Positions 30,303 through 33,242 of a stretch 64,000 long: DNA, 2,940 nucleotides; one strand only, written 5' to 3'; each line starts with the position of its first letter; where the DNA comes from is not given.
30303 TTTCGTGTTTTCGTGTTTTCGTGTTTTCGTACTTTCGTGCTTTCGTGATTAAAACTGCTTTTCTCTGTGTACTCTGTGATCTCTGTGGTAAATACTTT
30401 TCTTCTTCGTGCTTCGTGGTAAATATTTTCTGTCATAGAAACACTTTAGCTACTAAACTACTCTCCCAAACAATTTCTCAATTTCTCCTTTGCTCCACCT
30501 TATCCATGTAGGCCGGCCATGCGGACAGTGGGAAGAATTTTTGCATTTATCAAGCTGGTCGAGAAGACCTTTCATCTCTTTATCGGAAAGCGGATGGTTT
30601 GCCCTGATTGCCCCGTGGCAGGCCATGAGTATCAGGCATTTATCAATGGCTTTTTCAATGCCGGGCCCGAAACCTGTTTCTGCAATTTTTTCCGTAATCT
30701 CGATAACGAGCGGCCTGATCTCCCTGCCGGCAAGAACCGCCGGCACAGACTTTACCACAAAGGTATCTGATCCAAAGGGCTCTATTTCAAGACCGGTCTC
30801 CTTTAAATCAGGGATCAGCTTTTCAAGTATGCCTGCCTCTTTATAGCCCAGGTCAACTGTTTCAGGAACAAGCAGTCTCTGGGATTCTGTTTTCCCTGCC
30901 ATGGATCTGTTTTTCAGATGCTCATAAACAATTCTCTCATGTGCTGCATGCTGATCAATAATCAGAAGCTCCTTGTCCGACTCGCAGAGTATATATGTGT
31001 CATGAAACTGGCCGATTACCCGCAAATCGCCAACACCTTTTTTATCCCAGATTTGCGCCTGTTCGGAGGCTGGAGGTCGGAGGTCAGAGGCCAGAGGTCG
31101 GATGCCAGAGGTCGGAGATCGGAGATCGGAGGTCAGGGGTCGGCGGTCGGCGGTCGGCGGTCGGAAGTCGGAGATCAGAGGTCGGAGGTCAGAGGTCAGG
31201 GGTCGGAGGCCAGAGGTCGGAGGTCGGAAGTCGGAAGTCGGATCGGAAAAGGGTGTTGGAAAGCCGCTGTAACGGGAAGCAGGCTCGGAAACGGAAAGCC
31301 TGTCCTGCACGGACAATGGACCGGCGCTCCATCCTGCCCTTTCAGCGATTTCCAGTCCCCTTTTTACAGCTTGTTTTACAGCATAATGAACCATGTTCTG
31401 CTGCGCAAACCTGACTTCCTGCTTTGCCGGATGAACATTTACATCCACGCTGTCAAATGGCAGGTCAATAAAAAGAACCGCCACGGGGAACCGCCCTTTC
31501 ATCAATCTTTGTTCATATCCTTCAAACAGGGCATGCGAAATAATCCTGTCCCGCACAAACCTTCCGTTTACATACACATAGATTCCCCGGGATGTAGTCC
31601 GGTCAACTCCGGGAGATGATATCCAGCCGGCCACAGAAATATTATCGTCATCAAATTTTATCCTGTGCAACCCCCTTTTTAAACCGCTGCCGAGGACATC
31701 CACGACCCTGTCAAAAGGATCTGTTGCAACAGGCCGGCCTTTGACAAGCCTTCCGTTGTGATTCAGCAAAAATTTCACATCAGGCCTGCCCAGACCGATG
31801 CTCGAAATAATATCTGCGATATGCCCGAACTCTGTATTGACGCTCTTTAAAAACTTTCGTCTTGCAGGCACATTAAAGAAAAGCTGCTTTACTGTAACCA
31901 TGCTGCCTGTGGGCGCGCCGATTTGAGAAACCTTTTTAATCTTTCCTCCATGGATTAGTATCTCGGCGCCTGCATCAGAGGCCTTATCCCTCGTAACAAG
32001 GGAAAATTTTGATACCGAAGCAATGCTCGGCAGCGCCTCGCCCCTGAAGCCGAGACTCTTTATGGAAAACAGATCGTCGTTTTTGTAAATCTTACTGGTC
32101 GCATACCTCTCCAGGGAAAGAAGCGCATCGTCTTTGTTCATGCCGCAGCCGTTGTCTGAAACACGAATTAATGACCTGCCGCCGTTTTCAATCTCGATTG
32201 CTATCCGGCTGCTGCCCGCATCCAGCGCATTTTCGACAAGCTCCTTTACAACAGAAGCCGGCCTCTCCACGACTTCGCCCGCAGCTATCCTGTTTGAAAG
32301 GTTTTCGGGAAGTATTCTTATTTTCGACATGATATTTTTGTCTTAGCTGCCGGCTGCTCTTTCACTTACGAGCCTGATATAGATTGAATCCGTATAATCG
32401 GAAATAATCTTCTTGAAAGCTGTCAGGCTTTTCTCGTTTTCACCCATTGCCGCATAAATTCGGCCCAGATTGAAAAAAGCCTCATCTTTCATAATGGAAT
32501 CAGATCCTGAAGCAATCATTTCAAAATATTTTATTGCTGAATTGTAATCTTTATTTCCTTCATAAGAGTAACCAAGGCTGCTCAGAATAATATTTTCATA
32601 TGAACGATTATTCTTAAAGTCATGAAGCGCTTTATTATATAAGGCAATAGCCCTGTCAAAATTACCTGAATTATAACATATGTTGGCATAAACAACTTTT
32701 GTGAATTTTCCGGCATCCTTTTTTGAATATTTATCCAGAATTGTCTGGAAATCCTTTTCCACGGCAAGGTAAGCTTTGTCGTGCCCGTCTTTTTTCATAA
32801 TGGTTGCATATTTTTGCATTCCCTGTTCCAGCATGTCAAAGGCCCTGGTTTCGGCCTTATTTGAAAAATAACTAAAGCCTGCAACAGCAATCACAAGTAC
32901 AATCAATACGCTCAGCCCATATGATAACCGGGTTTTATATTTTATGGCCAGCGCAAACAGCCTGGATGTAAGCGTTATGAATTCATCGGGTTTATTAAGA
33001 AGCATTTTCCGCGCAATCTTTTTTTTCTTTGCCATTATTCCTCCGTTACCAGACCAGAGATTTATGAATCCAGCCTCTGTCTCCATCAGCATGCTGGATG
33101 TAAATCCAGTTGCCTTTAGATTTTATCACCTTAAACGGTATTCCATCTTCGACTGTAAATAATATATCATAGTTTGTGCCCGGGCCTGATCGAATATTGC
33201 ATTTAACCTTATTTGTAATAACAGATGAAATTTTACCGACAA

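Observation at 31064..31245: About 26 tandem heptanucleotide repeats sit in frame inside the mutL linker: a potential slippage-controlled mutator switch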

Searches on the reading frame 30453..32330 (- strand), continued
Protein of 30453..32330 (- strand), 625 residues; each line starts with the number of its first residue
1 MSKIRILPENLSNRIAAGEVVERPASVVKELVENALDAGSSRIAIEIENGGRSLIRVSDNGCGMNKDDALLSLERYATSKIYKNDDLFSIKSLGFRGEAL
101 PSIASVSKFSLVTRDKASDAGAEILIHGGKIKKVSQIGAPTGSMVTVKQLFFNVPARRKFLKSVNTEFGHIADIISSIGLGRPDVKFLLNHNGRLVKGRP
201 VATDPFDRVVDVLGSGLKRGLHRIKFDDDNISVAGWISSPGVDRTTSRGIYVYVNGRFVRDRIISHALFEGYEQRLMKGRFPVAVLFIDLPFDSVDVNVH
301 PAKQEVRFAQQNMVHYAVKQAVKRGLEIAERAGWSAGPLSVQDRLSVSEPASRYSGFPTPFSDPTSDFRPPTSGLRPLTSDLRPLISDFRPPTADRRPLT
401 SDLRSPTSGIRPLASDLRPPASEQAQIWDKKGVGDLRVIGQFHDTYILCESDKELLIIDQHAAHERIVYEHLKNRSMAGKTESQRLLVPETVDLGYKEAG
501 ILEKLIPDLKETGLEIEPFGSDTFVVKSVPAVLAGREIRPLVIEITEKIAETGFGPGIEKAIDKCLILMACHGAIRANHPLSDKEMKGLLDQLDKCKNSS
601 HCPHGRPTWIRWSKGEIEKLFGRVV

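Call 70: search_solved_structures(query=window:30453-32330:-, max_evalue=1e-10)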
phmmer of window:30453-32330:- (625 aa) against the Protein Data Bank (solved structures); distinct sequences matched with E-value up to 1e-10: 19.
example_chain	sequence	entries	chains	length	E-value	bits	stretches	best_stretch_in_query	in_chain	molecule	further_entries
7p8v_A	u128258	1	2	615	7.1e-85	289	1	4-557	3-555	DNA mismatch repair protein MutL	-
1nhj_A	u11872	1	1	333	8.7e-83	282.1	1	4-322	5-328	DNA mismatch repair protein mutL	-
5akb_C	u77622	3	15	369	5e-82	279.6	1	4-324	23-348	DNA MISMATCH REPAIR PROTEIN MUTL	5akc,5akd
7aib_C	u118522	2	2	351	6.1e-82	279.3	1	4-322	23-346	DNA mismatch repair protein MutL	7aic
1bkn_A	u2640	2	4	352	9.4e-82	278.7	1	4-324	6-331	MUTL | DNA mismatch repair protein MutL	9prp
1b62_A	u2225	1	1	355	9.8e-82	278.6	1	4-324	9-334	PROTEIN (MUTL)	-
1b63_A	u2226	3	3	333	1.1e-81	278.4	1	4-322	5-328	MUTL | DNA mismatch repair protein mutL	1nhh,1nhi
9n2k_A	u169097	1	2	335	4.2e-72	246.8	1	1-323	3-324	DNA mismatch repair protein MutL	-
4p7a_A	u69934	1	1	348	8.3e-52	179.8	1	4-323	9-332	DNA mismatch repair protein Mlh1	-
5x9y_C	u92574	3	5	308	2.9e-50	174.7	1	14-313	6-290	DNA mismatch repair protein MutL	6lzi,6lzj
6lzk_A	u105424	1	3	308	4.7e-50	174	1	14-313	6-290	DNA mismatch repair protein MutL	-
3gab_A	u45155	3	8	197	1.6e-34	122.7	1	438-624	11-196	DNA mismatch repair protein mutL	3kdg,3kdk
1h7s_A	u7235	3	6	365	7e-32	114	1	12-179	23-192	PMS1 PROTEIN HOMOLOG 2 | MISMATCH REPAIR ENDONUCLEASE PMS2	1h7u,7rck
1ea6_A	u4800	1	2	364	7e-32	114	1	12-179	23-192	PMS1 PROTEIN HOMOLOG 2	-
9s89_A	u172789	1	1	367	7.2e-32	113.9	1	12-179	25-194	Mismatch repair endonuclease PMS2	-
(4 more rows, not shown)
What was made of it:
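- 31353..32330 (-): N-terminal ATPase and transducer domain (aa 1-326). Matches solved MutL N-terminal fragments over query residues 4-324 (call 70).
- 30456..31016 (-): C-terminal dimerisation and endonuclease domain (aa 439-625), with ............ (30921-30956) and CPHGRPT (30507-30527). Matches B. subtilis and N. gonorrhoeae MutL C-terminal structures (call 70).
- On MutL, MutH-independent endonuclease type: Solved MutL structures match residues 4-324 and 438-624 (call 70).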

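Call 80: search_protein_representatives(protein=window:30453-32330:-)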
Query: 625 residues. Proteins with E-value up to 0.001 (for the whole library): 41558; up to 1e-10: 28507; up to 1e-30: 14348. The best 150 are listed.
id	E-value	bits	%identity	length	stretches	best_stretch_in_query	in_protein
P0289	1.1e-212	724.3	56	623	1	1-625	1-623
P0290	1.5e-204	697.5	55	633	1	1-625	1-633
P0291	5.8e-191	652.6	57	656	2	1-327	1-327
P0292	1.6e-190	651.2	51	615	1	4-623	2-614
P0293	1.0e-185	635.3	52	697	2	1-374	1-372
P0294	9.4e-184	628.8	57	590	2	2-336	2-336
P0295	4.0e-177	606.9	53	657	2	1-348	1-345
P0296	7.5e-176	602.7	56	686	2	1-337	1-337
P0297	1.2e-175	602.0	53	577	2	1-339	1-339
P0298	1.3e-174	598.6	53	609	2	20-380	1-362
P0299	9.1e-174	595.8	54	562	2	2-342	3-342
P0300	6.0e-172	589.8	51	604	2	2-337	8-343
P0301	4.2e-169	580.4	48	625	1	1-625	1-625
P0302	7.0e-168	576.4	50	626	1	1-625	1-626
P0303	8.9e-166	569.5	47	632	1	1-625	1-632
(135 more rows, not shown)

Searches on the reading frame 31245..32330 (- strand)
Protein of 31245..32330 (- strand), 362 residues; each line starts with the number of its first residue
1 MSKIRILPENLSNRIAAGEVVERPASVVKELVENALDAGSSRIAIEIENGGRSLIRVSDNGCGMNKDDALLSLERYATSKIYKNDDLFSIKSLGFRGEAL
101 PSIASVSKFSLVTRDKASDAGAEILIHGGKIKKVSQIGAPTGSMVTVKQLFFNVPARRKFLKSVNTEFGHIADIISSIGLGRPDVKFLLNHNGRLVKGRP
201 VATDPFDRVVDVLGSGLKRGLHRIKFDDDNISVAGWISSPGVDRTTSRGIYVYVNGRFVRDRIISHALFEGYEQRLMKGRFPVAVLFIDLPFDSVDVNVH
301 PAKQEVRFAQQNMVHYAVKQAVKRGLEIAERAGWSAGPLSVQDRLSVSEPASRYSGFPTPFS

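Call 26: find_homologous_proteins(query=window:31245-32330:-, max_evalue=1e-60)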
Query window:31245-32330:- (362 aa): 7976 proteins with E <= 1e-60 among 8000 candidates; the best 120 are listed.
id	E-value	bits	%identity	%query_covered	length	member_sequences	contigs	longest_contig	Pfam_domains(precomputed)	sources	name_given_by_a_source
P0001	1.9e-233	792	100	100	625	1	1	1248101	PF01119.26,PF08676.17,PF02518.32,PF13589.13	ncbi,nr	ncbi:MAG: DNA mismatch repair protein MutL [Desulfobacteraceae bacterium Eth-SRB1]|nr:MAG: DNA misma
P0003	4.7e-226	767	97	100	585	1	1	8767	PF01119.26,PF08676.17,PF02518.32,PF13589.13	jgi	-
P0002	1.5e-224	763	96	100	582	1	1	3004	PF01119.26,PF08676.17,PF02518.32,PF13589.13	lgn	-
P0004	3.3e-212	722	91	100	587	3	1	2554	PF01119.26,PF08676.17,PF02518.32,PF13589.13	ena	-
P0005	1.4e-204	697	88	100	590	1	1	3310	PF01119.26,PF08676.17,PF02518.32,PF13589.13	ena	-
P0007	2.9e-203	693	87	100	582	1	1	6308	PF01119.26,PF08676.17,PF02518.32,PF13589.13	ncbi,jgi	jgi:DNA mismatch repair protein MutL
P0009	5.0e-203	692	87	100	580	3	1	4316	PF01119.26,PF08676.17,PF02518.32,PF13589.13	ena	-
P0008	1.7e-202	690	87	100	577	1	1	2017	PF01119.26,PF08676.17,PF02518.32,PF13589.13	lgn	-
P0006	1.8e-200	683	87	100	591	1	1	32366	PF01119.26,PF08676.17,PF02518.32,PF13589.13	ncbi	-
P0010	1.4e-195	667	86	98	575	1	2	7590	PF01119.26,PF08676.17,PF02518.32,PF13589.13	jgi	-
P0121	1.6e-158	545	71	98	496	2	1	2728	PF01119.26,PF08676.17,PF02518.32,PF13589.13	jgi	jgi:DNA mismatch repair protein MutL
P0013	2.4e-158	545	71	98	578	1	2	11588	PF01119.26,PF08676.17,PF02518.32,PF13589.13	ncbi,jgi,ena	jgi:DNA mismatch repair protein MutL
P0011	2.4e-158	545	71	98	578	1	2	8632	PF01119.26,PF08676.17,PF02518.32,PF13589.13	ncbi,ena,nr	ncbi:MAG: DNA mismatch repair endonuclease MutL [Desulfobacterales bacterium]|nr:DNA mismatch repair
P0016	2.8e-158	545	71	98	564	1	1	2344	PF01119.26,PF08676.17,PF02518.32,PF13589.13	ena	-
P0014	9.9e-157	540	70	98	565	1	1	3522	PF01119.26,PF08676.17,PF02518.32,PF13589.13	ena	-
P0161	4.1e-147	508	68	92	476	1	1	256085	PF01119.26,PF02518.32,PF13589.13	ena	-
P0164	4.6e-147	508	65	98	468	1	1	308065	PF01119.26,PF02518.32,PF13589.13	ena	-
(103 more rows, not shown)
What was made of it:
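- All 10 database proteins at least 86% identical to the N-terminal domain are full length (call 26).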

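Call 30: find_encoding_contigs(protein=P0164, flank=10000, max_places=3)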
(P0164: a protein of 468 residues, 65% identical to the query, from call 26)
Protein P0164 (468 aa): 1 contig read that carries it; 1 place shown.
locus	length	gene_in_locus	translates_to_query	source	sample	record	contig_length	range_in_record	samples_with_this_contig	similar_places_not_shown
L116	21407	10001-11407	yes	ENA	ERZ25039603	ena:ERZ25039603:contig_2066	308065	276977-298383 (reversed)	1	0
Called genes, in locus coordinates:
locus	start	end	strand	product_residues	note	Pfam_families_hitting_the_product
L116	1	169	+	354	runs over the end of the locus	PF02424:ApbE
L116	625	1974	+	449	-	PF00919:UPF0004, PF04055:Radical_SAM, PF18693:TRAM_2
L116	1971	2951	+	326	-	PF00348:polyprenyl_synt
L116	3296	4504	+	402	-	-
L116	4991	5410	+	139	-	PF01741:MscL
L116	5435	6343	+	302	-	PF12146:Hydrolase_4, PF00561:Abhydrolase_1, PF12697:Abhydrolase_6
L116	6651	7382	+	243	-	PF05036:SPOR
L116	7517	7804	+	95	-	PF02686:GatC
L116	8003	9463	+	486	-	PF01425:Amidase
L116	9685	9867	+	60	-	-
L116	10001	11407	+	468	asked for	PF02518:HATPase_c (weak), PF13589:HATPase_c_3, PF01119:DNA_mis_repair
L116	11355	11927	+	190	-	PF08676:MutL_C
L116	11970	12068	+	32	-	-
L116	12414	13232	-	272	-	-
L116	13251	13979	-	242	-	PF08003:Methyltransf_9, PF13847:Methyltransf_31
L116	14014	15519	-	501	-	PF15907:Itfg2 (faint), PF13517:FG-GAP_3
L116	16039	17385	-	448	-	PF13505:OMP_b-brl (faint), PF03349:Toluene_X, PF10677:DUF2490 (faint)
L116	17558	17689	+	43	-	-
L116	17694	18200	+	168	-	-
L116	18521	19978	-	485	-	PF00534:Glycos_transf_1, PF13692:Glyco_trans_1_4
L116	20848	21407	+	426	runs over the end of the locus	-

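Call 31: find_encoding_contigs(protein=P0161, flank=10000, max_places=3)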
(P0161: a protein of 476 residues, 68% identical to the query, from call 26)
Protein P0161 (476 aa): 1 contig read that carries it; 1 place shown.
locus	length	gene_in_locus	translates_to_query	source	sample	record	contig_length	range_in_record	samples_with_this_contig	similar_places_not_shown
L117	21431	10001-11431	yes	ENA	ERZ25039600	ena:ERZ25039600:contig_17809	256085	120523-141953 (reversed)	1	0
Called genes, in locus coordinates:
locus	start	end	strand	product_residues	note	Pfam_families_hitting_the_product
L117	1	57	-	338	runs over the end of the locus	PF01797:Y1_Tnp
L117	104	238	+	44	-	-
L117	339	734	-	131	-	PF02371:Transposase_20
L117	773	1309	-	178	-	PF01548:DEDD_Tnp_IS110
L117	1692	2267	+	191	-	PF00210:Ferritin (faint), PF02915:Rubrerythrin, PF23458:DUF7130 (faint), PF21349:RUBY_RBDX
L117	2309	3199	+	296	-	PF00561:Abhydrolase_1, PF12146:Hydrolase_4, PF12697:Abhydrolase_6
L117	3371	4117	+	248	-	-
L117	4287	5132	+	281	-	PF09594:GT87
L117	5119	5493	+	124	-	-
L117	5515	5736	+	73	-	PF12441:CopG_antitoxin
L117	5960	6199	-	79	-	-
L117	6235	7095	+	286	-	PF05036:SPOR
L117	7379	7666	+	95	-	PF02686:GatC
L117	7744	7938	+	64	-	PF05635:23S_rRNA_IVP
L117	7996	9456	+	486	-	PF01425:Amidase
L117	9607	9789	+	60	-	-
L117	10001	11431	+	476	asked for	PF02518:HATPase_c (weak), PF13589:HATPase_c_3, PF01119:DNA_mis_repair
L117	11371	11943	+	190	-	PF08676:MutL_C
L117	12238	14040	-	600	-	PF13424:TPR_12, PF13414:TPR_11, PF13432:TPR_16, PF00515:TPR_1, PF13414:TPR_11, PF00515:TPR_1, PF13414:TPR_11, PF13432:TPR_16, +22 more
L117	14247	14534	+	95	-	-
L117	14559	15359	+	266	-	PF04060:FeS, PF12654:DUF3786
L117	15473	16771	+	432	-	PF06779:MFS_4 (faint), PF07690:MFS_1, PF12832:MFS_1_like (weak), PF07690:MFS_1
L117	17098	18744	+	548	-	PF00005:ABC_tran, PF02463:SMC_N (faint), PF00350:Dynamin_N (faint), PF01926:MMR_HSR1 (faint), PF13304:AAA_21 (faint), PF12848:ABC_tran_Xtn, PF00005:ABC_tran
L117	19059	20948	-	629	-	PF00128:Alpha-amylase, PF02324:Glyco_hydro_70 (faint), PF00686:CBM_20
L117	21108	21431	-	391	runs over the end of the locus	PF12242:Eno-Rase_NADH_b, PF12241:Enoyl_reductase, PF07055:Eno-Rase_FAD_bd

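Call 55: find_homologous_proteins(query=L116:6651-7379:+, max_evalue=1e-10)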
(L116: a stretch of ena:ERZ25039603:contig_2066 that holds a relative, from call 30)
Query L116:6651-7379:+ (243 aa): 930 proteins with E <= 1e-10 among 1868 candidates; the best 120 are listed.
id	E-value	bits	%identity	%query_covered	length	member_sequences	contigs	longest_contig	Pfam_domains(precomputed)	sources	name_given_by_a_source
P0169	4.4e-153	526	100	100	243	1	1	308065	PF05036.19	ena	-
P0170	6.8e-138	476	91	100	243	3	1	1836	PF05036.19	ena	-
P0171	1.3e-136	472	91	100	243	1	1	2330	PF05036.19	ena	-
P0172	1.1e-135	469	90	100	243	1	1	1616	PF05036.19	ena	-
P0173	3.9e-135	467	90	100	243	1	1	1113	PF05036.19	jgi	jgi:cell division protein FtsN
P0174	1.0e-134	466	90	100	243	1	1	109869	PF05036.19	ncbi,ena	-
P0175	1.6e-134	465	90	100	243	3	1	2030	PF05036.19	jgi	jgi:cell division protein FtsN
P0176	7.2e-134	463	90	100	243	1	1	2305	PF05036.19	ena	-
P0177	3.5e-133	461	88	100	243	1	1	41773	PF05036.19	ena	-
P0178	1.2e-132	459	87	100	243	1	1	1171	PF05036.19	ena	-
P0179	1.4e-132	459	87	100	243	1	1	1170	PF05036.19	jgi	jgi:cell division protein FtsN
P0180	4.1e-132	457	87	100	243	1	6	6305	PF05036.19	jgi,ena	-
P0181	6.1e-132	457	88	100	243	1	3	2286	PF05036.19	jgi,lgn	-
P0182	1.1e-131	456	87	100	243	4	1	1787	PF05036.19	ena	-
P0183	1.1e-131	456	88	100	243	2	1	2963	PF05036.19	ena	-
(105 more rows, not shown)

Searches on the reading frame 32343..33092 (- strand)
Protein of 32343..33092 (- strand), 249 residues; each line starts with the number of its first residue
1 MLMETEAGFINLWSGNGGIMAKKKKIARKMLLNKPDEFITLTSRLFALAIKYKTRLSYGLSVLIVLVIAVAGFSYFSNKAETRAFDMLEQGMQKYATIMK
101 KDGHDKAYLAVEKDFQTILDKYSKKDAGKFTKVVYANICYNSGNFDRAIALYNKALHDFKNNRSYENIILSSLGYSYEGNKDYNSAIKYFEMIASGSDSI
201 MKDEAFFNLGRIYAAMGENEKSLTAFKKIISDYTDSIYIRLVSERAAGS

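Call 68: search_protein_families(library=pfam, proteins=[window:32343-33092:-])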
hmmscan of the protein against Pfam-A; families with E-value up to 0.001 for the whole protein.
window:32343-33092:- (249 aa): 13 families
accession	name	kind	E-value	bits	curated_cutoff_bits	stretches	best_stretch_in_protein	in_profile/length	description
PF07719.23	TPR_2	-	7.9e-15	54.1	27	1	136-158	8-30/34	Tetratricopeptide repeat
PF00515.34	TPR_1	-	7e-14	51.4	27.8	0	136-156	8-28/34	Tetratricopeptide repeat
PF13174.12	TPR_6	-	6.3e-11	42.6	26.3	1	204-236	1-33/33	Tetratricopeptide repeat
PF13181.12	TPR_8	-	6.8e-11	41.9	25.7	0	204-231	2-29/34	Tetratricopeptide repeat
PF13424.12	TPR_12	-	9.2e-09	35.8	30.1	1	135-191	9-69/77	Tetratricopeptide repeat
PF13428.12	TPR_14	-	3.2e-08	33.9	23.5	0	134-163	6-35/44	Tetratricopeptide repeat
PF13176.12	TPR_7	-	3.4e-08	33.4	27.9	0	205-228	1-24/36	Tetratricopeptide repeat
PF09976.15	TPR_21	-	5.7e-07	29.9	25.5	1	61-233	13-176/193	Tetratricopeptide repeat-like domain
PF14559.12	TPR_19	-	1.3e-06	29.1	25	0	134-165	30-61/68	Tetratricopeptide repeat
PF13432.12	TPR_16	-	5e-06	27.3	32.7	0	140-194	8-58/65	Tetratricopeptide repeat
PF13374.12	TPR_10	-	1.1e-05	25.7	27.5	0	208-231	7-30/42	Tetratricopeptide repeat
PF13414.12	TPR_11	-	0.00011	22.2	26.8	0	137-156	2-21/42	TPR repeat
PF14938.12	SNAP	-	0.00052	20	25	1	96-197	82-185/282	Soluble NSF attachment protein, SNAP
